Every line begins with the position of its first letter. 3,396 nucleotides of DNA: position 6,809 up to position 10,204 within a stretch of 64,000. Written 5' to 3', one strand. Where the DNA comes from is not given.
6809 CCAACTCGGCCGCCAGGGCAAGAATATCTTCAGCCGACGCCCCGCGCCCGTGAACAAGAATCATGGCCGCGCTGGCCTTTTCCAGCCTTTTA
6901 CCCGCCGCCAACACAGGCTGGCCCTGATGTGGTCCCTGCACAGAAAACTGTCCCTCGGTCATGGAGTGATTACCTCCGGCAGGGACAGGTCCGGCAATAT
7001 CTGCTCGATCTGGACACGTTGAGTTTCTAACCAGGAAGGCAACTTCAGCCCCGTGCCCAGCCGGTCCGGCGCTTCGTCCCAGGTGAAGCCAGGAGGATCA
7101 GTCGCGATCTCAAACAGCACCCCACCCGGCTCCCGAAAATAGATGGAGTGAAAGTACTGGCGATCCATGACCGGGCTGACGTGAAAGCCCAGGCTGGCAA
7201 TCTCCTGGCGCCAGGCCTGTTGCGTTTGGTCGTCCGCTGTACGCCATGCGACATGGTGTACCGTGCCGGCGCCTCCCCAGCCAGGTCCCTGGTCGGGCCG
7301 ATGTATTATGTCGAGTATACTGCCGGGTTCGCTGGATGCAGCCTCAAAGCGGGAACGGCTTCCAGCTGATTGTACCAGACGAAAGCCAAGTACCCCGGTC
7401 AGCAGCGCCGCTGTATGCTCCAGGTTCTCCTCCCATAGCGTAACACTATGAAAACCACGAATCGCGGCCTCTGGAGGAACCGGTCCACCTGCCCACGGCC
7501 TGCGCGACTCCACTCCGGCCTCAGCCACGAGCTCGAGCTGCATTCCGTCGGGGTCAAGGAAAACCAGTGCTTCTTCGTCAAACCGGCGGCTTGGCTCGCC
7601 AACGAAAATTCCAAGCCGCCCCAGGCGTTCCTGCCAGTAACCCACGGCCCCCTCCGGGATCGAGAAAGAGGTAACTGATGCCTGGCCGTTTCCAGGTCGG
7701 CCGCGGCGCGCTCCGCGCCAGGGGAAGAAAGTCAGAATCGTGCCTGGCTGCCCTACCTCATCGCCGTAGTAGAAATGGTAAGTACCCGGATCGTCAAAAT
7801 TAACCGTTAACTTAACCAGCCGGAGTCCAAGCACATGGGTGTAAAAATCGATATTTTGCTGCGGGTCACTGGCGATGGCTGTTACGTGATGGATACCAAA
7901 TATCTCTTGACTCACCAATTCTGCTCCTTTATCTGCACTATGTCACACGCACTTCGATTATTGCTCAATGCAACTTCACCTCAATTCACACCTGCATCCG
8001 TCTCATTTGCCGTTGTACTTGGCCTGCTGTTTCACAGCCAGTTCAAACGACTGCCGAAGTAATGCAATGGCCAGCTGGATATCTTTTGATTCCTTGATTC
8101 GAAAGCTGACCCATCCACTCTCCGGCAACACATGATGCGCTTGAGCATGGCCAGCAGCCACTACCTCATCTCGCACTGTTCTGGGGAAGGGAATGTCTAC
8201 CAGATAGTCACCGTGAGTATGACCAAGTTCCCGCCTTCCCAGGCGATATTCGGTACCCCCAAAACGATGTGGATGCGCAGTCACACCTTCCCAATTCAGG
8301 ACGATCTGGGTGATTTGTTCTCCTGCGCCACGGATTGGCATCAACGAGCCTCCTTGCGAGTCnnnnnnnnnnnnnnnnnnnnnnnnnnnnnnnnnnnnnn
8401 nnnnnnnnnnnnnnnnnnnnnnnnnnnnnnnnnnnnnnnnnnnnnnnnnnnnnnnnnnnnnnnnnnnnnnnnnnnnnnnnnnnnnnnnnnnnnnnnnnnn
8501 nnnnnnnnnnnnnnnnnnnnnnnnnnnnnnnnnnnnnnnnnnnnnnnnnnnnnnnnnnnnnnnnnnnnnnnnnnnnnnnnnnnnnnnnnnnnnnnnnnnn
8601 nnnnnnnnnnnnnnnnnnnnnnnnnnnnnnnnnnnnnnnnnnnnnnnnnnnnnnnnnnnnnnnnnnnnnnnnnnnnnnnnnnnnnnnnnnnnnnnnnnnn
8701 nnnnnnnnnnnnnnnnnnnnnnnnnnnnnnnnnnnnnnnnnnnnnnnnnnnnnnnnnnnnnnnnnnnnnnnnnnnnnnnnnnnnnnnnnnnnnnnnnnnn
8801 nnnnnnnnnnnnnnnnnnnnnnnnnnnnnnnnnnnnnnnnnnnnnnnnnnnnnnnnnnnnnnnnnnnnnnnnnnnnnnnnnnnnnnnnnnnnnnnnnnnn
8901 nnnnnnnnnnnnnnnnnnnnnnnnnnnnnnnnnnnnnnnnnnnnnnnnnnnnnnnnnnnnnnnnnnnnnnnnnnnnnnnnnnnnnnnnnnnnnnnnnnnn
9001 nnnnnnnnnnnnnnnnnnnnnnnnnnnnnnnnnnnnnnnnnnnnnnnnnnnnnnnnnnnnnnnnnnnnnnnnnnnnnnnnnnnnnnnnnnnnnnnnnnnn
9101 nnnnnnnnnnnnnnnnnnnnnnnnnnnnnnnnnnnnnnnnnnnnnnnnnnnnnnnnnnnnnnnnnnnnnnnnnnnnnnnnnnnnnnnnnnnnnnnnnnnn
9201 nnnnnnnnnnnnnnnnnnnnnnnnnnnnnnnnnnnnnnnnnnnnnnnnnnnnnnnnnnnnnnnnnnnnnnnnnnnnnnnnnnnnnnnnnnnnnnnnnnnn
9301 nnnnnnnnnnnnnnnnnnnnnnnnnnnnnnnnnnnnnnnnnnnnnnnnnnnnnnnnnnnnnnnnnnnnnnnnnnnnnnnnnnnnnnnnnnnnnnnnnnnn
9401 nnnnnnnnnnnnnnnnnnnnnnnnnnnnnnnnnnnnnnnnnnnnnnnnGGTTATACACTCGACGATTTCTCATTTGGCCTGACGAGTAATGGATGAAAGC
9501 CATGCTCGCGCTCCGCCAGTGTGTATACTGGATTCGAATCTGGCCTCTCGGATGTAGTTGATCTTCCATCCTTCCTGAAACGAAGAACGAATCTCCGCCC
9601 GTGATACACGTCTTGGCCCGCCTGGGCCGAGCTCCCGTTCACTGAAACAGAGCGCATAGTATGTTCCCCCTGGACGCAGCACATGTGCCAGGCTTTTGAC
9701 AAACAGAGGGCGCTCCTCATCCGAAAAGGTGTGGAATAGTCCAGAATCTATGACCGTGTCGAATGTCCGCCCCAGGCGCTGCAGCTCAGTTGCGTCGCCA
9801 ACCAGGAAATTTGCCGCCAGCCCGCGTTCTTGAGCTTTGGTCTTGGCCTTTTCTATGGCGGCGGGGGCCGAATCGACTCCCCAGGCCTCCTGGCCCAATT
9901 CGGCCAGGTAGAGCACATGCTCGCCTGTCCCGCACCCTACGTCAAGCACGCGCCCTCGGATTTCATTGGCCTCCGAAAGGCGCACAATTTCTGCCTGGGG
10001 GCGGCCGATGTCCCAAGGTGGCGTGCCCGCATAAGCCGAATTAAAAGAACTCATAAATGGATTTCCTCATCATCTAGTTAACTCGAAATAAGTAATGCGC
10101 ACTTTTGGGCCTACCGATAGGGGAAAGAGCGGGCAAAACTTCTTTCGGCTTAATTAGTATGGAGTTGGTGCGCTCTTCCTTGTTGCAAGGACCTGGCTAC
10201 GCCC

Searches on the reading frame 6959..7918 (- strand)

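Call 7: search_protein_families(library=pfam, proteins=[window:6959-7918:-], max_evalue=0.1)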
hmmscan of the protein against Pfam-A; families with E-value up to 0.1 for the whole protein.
window:6959-7918:- (319 aa): 2 families
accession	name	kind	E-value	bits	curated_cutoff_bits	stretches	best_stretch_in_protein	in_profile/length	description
PF00903.31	Glyoxalase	-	3.4e-23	82.8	20.6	2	8-130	1-121/121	Glyoxalase/Bleomycin resistance protein/Dioxygenase superfamily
PF13669.12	Glyoxalase_4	-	1.6e-05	25.6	27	1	110-184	33-96/109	Glyoxalase/Bleomycin resistance protein/Dioxygenase superfamily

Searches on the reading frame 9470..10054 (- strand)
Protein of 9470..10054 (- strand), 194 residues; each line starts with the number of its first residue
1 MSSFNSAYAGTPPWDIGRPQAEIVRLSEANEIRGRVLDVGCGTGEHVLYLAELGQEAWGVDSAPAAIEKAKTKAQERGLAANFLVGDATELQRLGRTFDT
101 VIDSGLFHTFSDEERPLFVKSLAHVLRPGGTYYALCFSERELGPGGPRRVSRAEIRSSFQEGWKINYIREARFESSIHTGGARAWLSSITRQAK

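Call 7: search_protein_families(library=pfam, proteins=[window:9470-10054:-], max_evalue=0.1)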
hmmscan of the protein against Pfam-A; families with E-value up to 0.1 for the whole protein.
window:9470-10054:- (194 aa): 21 families
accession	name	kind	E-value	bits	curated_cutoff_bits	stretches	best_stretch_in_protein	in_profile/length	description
PF13649.12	Methyltransf_25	-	1e-23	84.3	27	1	36-130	1-97/97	Methyltransferase domain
PF08241.18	Methyltransf_11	-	1.9e-19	70.5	21.2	1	37-133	1-94/95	Methyltransferase domain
PF13847.12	Methyltransf_31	-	1.8e-18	67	27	1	35-142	6-118/145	Methyltransferase domain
PF08242.18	Methyltransf_12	-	1.2e-14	55.3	30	1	37-131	1-97/98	Methyltransferase domain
PF05724.17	TPMT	-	2.1e-12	47.6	26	1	12-170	15-190/218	Thiopurine S-methyltransferase (TPMT)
PF13489.12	Methyltransf_23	-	9.2e-12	45.4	27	1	19-132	9-114/164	Methyltransferase domain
PF01209.24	Ubie_methyltran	-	3.8e-09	36.7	20.1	1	34-141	49-158/233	ubiE/COQ5 methyltransferase family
PF05175.20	MTS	-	1.3e-06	28.6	23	1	31-131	30-135/170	Methyltransferase small domain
PF02353.26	CMAS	-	2.9e-06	27.2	27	1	35-133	65-163/273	Mycolic acid cyclopropane synthetase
PF03848.20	TehB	-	1.3e-05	25.1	20.4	1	33-131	31-129/193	Tellurite resistance protein TehB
PF05401.17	NodS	-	6.6e-05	23.3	24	1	21-131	32-141/201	Nodulation protein S (NodS)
PF06325.19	PrmA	-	0.00041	20.4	22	1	28-102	157-231/296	Ribosomal protein L11 methyltransferase (PrmA)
PF24675.1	NpmA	-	0.0018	18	60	1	31-84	22-80/214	16S rRNA (adenine(1408)-N(1))-methyltransferase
PF06080.18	DUF938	-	0.0021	18.3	27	1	31-75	25-68/202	Protein of unknown function (DUF938)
PF03141.22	Methyltransf_29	-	0.0022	17.1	23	1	30-135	116-217/506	Putative S-adenosyl-L-methionine-dependent methyltransferase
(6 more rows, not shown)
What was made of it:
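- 9470..10054 (-): Flanking gene: class I SAM-dependent methyltransferase (194 aa). In relatives it sits directly after a PIG-L deacetylase gene. Pfam Methyltransf_25, E 1e-23 (call 7).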

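Call 11: find_encoding_contigs(protein=window:9470-10054:-, flank=10000, max_places=10)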
Protein window:9470-10054:- (194 aa): 23 contigs read that carry it; 10 places shown.
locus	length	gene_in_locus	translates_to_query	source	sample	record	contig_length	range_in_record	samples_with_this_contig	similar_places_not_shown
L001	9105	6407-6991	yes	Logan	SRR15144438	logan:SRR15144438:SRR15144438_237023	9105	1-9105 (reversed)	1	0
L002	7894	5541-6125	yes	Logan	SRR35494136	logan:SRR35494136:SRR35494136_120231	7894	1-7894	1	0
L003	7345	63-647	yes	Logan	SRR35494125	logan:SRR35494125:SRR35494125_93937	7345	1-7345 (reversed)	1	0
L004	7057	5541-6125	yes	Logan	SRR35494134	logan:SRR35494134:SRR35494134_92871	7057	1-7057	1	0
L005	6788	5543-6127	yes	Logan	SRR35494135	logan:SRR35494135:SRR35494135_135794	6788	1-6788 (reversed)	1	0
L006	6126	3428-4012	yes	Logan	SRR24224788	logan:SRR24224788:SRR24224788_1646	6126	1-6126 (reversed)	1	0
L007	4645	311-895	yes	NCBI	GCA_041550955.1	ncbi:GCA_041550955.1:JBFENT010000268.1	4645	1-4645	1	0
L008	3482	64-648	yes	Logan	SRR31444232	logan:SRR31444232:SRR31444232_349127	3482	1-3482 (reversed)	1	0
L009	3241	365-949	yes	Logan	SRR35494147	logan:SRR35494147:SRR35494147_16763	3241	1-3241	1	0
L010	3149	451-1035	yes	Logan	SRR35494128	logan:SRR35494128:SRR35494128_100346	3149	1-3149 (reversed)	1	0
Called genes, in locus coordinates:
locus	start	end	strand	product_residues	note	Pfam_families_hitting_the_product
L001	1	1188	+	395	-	?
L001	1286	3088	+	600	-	PF02743:dCache_1, PF00672:HAMP, PF07730:HisKA_3, PF02518:HATPase_c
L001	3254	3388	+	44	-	-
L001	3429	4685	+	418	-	PF23381:Beta-prop_IFT122_1st (faint), PF00930:DPPIV_N (faint), PF07676:PD40 (faint), PF25174:Beta-prop_THOC3 (faint), PF26550:Tricorn_2nd, PF26549:Tricorn_N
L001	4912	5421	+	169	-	-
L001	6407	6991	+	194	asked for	PF05724:TPMT, PF13489:Methyltransf_23, PF01209:Ubie_methyltran, PF05175:MTS, PF13847:Methyltransf_31, PF08241:Methyltransf_11, PF08242:Methyltransf_12, PF13649:Methyltransf_25, +2 more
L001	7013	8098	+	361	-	-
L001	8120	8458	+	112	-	PF17648:Luciferase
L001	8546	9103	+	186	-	?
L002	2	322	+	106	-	?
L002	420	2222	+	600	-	PF02743:dCache_1, PF00672:HAMP, PF07730:HisKA_3, PF02518:HATPase_c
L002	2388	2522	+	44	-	-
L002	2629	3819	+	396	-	PF23381:Beta-prop_IFT122_1st (faint), PF00930:DPPIV_N (faint), PF25174:Beta-prop_THOC3 (faint), PF07676:PD40 (faint), PF26550:Tricorn_2nd, PF26549:Tricorn_N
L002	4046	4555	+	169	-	-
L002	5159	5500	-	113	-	-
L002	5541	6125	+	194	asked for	PF05724:TPMT, PF13489:Methyltransf_23, PF01209:Ubie_methyltran, PF05175:MTS, PF13847:Methyltransf_31, PF08241:Methyltransf_11, PF08242:Methyltransf_12, PF13649:Methyltransf_25, +2 more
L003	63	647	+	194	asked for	PF05724:TPMT, PF13489:Methyltransf_23, PF01209:Ubie_methyltran, PF05175:MTS, PF13847:Methyltransf_31, PF08241:Methyltransf_11, PF08242:Methyltransf_12, PF13649:Methyltransf_25, +2 more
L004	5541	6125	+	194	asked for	PF05724:TPMT, PF13489:Methyltransf_23, PF01209:Ubie_methyltran, PF05175:MTS, PF13847:Methyltransf_31, PF08241:Methyltransf_11, PF08242:Methyltransf_12, PF13649:Methyltransf_25, +2 more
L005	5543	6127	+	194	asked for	PF05724:TPMT, PF13489:Methyltransf_23, PF01209:Ubie_methyltran, PF05175:MTS, PF13847:Methyltransf_31, PF08241:Methyltransf_11, PF08242:Methyltransf_12, PF13649:Methyltransf_25, +2 more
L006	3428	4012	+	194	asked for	PF05724:TPMT, PF13489:Methyltransf_23, PF01209:Ubie_methyltran, PF05175:MTS, PF13847:Methyltransf_31, PF08241:Methyltransf_11, PF08242:Methyltransf_12, PF13649:Methyltransf_25, +2 more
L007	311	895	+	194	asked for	PF05724:TPMT, PF13489:Methyltransf_23, PF01209:Ubie_methyltran, PF05175:MTS, PF13847:Methyltransf_31, PF08241:Methyltransf_11, PF08242:Methyltransf_12, PF13649:Methyltransf_25, +2 more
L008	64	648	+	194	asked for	PF05724:TPMT, PF13489:Methyltransf_23, PF01209:Ubie_methyltran, PF05175:MTS, PF13847:Methyltransf_31, PF08241:Methyltransf_11, PF08242:Methyltransf_12, PF13649:Methyltransf_25, +2 more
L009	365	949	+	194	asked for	PF05724:TPMT, PF13489:Methyltransf_23, PF01209:Ubie_methyltran, PF05175:MTS, PF13847:Methyltransf_31, PF08241:Methyltransf_11, PF08242:Methyltransf_12, PF13649:Methyltransf_25, +2 more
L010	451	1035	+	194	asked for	PF05724:TPMT, PF13489:Methyltransf_23, PF01209:Ubie_methyltran, PF05175:MTS, PF13847:Methyltransf_31, PF08241:Methyltransf_11, PF08242:Methyltransf_12, PF13649:Methyltransf_25, +2 more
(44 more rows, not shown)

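Call 25: find_related_loci(query=window:9470-10054:-, collection=genome_contigs, flank=5000)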
Query window:9470-10054:- (194 aa) in genome_contigs; peptide patterns used: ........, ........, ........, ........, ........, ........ (x = any residue, [..] = any of these).
222 stretches matched a pattern; 91 encode a relative of the query (tblastn E <= 1e-3); the best 80 are kept; 80 distinct loci.
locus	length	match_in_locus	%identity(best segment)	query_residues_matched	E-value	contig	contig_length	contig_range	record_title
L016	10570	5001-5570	75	1-191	5e-86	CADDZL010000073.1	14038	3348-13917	Chloroflexi bacterium isolate 22 genome assembly, contig: NODE_3072_length_14038_cov_4.988211, whole genome shotgun sequ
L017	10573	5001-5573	64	1-191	4e-82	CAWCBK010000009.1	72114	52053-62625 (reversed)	MAG: Euryarchaeota archaeon isolate MFD03899.bin.2.188 genome assembly, contig: contig_34531, whole genome shotgun seque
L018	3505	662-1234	65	2-191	1e-80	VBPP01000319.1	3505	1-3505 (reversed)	MAG: Thaumarchaeota archaeon isolate TA_13 14_1009_12_30cm_scaffold_59206, whole genome shotgun sequence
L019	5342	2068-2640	64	2-191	8e-80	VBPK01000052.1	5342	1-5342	MAG: Thaumarchaeota archaeon isolate TA_8 14_0903_05_40cm_scaffold_13134, whole genome shotgun sequence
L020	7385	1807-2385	63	1-192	4e-78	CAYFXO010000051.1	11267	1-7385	MAG TPA_asm: uncultured Methanomassiliicoccales archaeon isolate ERP108616_co2_108 genome assembly, contig: NODE_10518_l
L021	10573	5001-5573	62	1-190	5e-78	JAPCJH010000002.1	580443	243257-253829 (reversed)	MAG: Thaumarchaeota archaeon isolate SubAcS15-15 SubAcS15-15_2, whole genome shotgun sequence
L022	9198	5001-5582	65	1-192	9e-77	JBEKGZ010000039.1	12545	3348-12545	MAG: Candidatus Bathyarchaeia archaeon isolate SPRUCE 265 SPRUCE_265_39, whole genome shotgun sequence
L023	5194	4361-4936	65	1-191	5e-76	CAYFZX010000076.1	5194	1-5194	MAG TPA_asm: uncultured Methanomassiliicoccales archaeon isolate ERP108616_co2_132 genome assembly, contig: NODE_34971_l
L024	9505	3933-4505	64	2-191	2e-75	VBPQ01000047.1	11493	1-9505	MAG: Thaumarchaeota archaeon isolate TA_14 14_1009_16_40cm_scaffold_19963, whole genome shotgun sequence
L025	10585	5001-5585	59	4-191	6e-73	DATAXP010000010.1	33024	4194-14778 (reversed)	MAG TPA_asm: Pirellulales bacterium isolate SMAG_U5656 k141_1274599, whole genome shotgun sequence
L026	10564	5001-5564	61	4-190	6e-73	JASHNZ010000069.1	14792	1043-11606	MAG: Nitrososphaerales archaeon isolate JOPF010 JOPF_N04C_contig_137738, whole genome shotgun sequence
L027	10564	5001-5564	59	2-191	6e-73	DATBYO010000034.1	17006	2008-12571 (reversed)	MAG TPA_asm: Candidatus Dormiibacterota bacterium isolate SMAG_U7595 k141_2096922, whole genome shotgun sequence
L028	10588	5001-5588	57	4-192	7e-72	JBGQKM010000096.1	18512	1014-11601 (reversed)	MAG: Planctomycetia bacterium isolate OBJ2_061818_050_61 k141_1466809_length_18512_cov_11.6574, whole genome shotgun seq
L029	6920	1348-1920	59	1-191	1e-71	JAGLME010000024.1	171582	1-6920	MAG: Thermoplasmata archaeon isolate RS_5_45 ROV157_5.bin.45.fa_24, whole genome shotgun sequence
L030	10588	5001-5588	57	4-192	2e-71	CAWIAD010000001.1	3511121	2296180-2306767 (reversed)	MAG: uncultured Planctomycetaceae bacterium isolate MFD09495.bin.1.18 genome assembly, contig: contig_4630, whole genome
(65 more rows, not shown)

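Call 49: search_protein_families(library=ncbifam, proteins=[window:9470-10054:-], max_evalue=0.01)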
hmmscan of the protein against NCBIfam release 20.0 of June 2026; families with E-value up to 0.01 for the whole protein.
window:9470-10054:- (194 aa): 59 families (the best 25 are shown)
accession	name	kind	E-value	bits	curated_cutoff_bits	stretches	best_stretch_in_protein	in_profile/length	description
NF043040.1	corrin_prot_MT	hypoth_equivalog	1.6e-16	60.4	180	1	29-131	38-144/216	corrinoid protein-associated methyltransferase CpaM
NF045667.1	MTase_DVU1556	equivalog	9e-14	51.4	155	1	33-132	23-117/213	DVU_1556 family methyltransferase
TIGR01983.1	UbiG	equivalog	1.7e-10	40.6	102.95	1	33-132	50-149/228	bifunctional 2-polyprenyl-6-hydroxyphenol methylase/3-demethylubiquinol 3-O-methyltransferase UbiG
NF045825.1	FAmtase_mtf2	equivalog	5.5e-10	38.9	400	1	32-132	57-156/248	fatty-acid O-methyltransferase Mtf2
NF047649.1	MTase_UXPK_star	exception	2.3e-09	36.7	460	1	35-132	80-179/283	methyltransferase/UXPK-star double selenoprotein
NF008992.0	PRK12335.1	equivalog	2.7e-09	36.6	303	1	18-133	109-222/289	SAM-dependent methyltransferase TehB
TIGR01934.1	MenG_MenH_UbiE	subfamily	4.4e-09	36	158.35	1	32-141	39-148/223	ubiquinone/menaquinone biosynthesis methyltransferase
NF001790.0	PRK00517.3-3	equivalog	9.5e-09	35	269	1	26-110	116-203/262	50S ribosomal protein L11 methyltransferase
TIGR02072.1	BioC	equivalog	1.1e-08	35.2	184.95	1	28-138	29-136/244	malonyl-ACP O-methyltransferase BioC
TIGR02021.1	BchM-ChlM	equivalog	1.3e-08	34.5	158.9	1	28-103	50-124/218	magnesium protoporphyrin IX methyltransferase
NF041536.1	ArsM_DUF2284_UU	exception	1.3e-08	33.7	575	1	35-132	79-178/459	arsenite methyltransferase/DUF2284 domain selenoprotein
NF041820.1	daptide_MTase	equivalog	1.9e-08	34.1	175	1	22-132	25-140/243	daptide-type RiPP biosynthesis methyltransferase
NF002910.0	PRK03522.2-3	equivalog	2e-08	33.7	558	1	33-92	235-297/383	23S rRNA (uracil(747)-C(5))-methyltransferase RlmC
NF041537.1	ArsM_AhpD_UU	exception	2.3e-08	33.2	510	1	35-132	79-178/345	arsenite methyltransferase/AhpD domain selenoprotein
NF004851.0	PRK06202.1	equivalog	6.1e-08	32.4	243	1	24-122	52-154/237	hypothetical protein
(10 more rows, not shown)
